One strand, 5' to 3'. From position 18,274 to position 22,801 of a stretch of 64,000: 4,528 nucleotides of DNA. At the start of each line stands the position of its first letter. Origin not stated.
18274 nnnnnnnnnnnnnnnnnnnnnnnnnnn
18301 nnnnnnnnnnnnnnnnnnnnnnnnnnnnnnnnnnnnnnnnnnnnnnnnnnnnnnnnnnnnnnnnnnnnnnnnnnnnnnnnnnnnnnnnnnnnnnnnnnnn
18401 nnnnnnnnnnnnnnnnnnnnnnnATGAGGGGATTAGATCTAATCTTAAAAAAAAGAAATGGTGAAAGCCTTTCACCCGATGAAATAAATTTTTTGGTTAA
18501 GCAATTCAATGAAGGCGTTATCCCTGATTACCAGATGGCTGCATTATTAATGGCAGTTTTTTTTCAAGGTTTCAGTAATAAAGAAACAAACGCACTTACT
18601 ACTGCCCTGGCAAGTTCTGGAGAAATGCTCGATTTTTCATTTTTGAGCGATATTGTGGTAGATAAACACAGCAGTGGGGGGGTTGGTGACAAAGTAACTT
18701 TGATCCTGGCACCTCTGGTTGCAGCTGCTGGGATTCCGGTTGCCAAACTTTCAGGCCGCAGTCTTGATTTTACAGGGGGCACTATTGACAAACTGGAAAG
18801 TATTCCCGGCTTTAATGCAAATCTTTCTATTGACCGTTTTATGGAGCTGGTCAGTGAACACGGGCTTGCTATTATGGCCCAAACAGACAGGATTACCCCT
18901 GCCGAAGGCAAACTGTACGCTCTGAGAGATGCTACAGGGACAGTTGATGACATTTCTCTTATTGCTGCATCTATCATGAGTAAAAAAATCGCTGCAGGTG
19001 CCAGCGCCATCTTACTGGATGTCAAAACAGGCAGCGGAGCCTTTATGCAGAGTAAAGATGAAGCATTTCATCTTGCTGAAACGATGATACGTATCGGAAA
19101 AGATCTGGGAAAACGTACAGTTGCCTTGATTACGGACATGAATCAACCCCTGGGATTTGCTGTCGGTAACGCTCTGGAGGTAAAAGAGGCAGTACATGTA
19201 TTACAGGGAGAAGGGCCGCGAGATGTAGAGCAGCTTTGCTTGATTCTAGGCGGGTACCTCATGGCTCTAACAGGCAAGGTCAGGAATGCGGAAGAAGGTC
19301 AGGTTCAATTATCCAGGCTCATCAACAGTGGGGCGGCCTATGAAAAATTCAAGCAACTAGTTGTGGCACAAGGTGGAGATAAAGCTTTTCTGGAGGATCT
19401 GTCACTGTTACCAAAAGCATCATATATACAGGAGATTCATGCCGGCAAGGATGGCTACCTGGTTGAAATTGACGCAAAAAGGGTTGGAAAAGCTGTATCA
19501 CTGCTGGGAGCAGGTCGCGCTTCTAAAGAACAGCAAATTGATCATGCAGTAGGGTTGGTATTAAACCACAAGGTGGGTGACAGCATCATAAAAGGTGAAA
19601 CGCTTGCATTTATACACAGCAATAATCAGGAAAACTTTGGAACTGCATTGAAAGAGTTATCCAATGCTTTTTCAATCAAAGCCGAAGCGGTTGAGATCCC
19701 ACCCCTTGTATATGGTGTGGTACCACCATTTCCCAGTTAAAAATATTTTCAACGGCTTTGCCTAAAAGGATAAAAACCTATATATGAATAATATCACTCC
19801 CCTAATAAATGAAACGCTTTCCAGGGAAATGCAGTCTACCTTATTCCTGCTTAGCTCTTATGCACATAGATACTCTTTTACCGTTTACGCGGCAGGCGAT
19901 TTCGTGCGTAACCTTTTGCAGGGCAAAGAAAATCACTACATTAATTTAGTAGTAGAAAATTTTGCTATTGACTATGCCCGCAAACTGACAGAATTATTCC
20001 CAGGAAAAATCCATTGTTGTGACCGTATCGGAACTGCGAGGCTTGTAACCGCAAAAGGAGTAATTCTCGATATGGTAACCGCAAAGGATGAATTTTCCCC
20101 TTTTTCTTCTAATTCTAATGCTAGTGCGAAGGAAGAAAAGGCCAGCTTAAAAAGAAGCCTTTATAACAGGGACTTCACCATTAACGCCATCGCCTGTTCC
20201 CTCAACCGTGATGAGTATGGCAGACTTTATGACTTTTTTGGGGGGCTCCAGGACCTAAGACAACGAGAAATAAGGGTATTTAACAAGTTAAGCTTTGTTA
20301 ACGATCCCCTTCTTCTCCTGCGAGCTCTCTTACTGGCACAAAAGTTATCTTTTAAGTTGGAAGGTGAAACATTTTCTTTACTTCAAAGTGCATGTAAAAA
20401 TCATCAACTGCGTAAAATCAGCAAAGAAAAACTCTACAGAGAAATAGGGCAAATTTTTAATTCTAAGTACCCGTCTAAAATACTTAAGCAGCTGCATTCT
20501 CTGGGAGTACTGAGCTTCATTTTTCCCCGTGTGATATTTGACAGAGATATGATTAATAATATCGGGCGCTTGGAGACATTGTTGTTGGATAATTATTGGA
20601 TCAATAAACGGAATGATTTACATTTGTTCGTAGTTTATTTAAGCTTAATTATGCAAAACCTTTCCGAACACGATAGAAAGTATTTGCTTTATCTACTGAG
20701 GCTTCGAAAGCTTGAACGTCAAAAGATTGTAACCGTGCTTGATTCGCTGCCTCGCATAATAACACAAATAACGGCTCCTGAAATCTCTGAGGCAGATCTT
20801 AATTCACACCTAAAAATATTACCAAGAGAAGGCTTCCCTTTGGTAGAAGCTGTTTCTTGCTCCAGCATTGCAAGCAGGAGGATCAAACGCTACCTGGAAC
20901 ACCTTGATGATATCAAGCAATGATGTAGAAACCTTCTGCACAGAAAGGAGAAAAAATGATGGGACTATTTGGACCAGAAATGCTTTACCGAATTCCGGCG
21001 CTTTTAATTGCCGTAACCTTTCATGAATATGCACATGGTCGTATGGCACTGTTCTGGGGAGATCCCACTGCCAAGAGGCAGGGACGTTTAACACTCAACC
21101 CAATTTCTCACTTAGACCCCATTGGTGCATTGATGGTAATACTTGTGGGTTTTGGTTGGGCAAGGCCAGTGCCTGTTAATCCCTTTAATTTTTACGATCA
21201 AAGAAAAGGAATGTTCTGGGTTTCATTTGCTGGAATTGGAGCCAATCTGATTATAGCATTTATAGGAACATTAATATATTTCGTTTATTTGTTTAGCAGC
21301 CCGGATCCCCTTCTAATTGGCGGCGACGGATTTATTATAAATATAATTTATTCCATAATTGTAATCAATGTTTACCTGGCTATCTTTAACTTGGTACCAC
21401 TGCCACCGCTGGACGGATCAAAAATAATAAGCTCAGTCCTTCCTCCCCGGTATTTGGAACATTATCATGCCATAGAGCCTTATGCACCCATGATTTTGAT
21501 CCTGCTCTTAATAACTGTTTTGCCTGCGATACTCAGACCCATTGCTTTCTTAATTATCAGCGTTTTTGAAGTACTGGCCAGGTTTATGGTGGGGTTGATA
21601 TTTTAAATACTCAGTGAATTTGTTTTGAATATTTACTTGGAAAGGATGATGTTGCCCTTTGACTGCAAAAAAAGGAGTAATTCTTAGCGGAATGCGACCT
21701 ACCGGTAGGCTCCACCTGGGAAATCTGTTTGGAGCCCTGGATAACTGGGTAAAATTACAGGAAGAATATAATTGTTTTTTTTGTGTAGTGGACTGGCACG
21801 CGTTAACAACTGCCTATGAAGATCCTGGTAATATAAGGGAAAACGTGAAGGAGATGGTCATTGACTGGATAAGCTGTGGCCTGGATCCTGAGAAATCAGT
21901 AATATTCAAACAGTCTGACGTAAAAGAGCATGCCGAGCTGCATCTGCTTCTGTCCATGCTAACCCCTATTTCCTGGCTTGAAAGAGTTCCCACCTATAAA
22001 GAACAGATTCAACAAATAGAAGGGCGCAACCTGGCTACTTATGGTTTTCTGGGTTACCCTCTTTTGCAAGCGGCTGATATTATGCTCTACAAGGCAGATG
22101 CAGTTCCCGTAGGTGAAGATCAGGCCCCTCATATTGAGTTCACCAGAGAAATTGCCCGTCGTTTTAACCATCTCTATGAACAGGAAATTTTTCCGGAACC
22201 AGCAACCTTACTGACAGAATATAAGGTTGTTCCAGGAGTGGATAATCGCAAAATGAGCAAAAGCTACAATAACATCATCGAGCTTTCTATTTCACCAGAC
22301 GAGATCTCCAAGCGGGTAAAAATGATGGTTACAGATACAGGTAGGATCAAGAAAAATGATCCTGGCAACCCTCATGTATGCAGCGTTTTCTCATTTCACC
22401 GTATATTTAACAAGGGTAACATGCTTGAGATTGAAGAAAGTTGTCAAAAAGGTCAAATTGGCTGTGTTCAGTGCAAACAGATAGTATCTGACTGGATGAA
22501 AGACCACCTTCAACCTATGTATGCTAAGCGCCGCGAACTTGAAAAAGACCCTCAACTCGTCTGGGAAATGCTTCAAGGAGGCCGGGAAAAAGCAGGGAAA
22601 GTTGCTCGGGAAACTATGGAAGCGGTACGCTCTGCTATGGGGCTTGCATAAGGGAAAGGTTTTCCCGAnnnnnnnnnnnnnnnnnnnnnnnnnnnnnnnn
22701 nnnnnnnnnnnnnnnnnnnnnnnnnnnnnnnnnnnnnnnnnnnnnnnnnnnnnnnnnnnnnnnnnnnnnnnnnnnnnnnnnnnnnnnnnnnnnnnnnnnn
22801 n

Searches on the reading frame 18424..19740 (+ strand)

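Call 56: search_protein_families(library=pfam, proteins=[window:18424-19740:+], max_evalue=0.00001)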
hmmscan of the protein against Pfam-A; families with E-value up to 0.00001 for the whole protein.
window:18424-19740:+ (438 aa): 3 families
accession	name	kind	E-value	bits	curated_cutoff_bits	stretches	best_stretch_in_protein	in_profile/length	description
PF00591.27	Glycos_transf_3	-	7.1e-43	147.5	27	1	77-306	3-253/253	Glycosyl transferase family, a/b domain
PF07831.19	PYNP_C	-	1.2e-22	79.8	27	1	345-418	1-74/75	Pyrimidine nucleoside phosphorylase C-terminal domain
PF02885.22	Glycos_trans_3N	-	4.4e-18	65.2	26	1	5-66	2-63/63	Glycosyl transferase family, helical bundle domain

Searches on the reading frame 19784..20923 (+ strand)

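Call 56: search_protein_families(library=pfam, proteins=[window:19784-20923:+], max_evalue=0.00001)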
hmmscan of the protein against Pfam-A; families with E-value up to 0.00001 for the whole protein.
window:19784-20923:+ (379 aa): 2 families
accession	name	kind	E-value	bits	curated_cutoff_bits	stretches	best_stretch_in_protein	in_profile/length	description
PF01743.26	PolyA_pol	-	5.7e-15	56.2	23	1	35-164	2-126/126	Poly A polymerase head domain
PF12627.12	PolyA_pol_RNAbd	-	1.1e-08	35.2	22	1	190-249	2-59/64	Probable RNA and SrmB- binding site of polymerase A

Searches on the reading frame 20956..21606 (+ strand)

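Call 56: search_protein_families(library=pfam, proteins=[window:20956-21606:+], max_evalue=0.00001)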
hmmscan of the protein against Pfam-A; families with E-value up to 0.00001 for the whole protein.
window:20956-21606:+ (216 aa): 1 family
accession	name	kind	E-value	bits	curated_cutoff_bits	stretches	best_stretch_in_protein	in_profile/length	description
PF02163.28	Peptidase_M50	-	1.8e-11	44.3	27.2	1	127-163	159-195/221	Peptidase family M50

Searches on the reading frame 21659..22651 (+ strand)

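Call 56: search_protein_families(library=pfam, proteins=[window:21659-22651:+], max_evalue=0.00001)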
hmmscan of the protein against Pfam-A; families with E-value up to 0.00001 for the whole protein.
window:21659-22651:+ (330 aa): 1 family
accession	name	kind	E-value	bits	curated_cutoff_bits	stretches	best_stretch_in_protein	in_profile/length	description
PF00579.31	tRNA-synt_1b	-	2.8e-67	227.5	21.1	1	7-284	7-291/292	tRNA synthetases class I (W and Y)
